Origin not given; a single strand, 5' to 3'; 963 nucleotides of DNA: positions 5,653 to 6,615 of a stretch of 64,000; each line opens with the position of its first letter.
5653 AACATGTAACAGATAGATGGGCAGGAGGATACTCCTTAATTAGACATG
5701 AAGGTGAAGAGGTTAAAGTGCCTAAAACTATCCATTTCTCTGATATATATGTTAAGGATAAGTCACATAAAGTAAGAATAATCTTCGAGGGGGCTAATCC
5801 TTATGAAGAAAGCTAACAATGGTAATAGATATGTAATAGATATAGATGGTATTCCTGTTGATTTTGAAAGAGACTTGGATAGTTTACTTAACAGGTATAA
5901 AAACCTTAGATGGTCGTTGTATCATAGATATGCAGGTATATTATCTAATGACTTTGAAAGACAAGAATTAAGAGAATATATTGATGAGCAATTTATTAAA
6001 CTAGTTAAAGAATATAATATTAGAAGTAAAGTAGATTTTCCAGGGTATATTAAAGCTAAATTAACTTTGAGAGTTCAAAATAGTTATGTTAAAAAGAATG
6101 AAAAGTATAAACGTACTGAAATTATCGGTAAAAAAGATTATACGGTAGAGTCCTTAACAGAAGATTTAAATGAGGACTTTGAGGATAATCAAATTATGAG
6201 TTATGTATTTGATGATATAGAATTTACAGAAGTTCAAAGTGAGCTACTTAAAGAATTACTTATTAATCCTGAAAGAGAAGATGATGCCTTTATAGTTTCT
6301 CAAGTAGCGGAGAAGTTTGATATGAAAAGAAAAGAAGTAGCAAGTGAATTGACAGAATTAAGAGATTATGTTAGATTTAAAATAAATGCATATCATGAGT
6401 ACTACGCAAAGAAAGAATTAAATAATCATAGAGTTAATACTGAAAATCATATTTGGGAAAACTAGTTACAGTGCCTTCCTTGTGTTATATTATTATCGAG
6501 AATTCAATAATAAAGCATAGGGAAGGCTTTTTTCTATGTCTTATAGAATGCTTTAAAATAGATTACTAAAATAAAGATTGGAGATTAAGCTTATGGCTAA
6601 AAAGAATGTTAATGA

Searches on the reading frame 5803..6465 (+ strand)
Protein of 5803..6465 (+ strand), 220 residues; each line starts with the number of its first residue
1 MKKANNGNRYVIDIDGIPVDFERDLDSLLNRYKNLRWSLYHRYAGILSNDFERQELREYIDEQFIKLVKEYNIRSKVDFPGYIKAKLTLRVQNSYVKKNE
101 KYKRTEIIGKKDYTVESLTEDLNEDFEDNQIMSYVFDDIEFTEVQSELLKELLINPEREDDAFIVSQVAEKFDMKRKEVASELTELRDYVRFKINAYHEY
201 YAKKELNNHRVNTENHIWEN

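Call 114: search_protein_families(library=pfam, max_evalue=0.01, proteins=[window:5803-6465:+])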
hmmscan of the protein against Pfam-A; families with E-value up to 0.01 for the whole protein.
window:5803-6465:+ (220 aa): 0 families

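Call 116: search_protein_families(library=phrogs, max_evalue=0.001, proteins=[window:5803-6465:+])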
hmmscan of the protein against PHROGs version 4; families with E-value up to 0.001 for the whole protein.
window:5803-6465:+ (220 aa): 1 family
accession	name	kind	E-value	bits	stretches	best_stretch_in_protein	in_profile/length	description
phrog_1025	-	transcription regulation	1.8e-83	280.6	1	1-202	8-213/214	RNA polymerase sigma factor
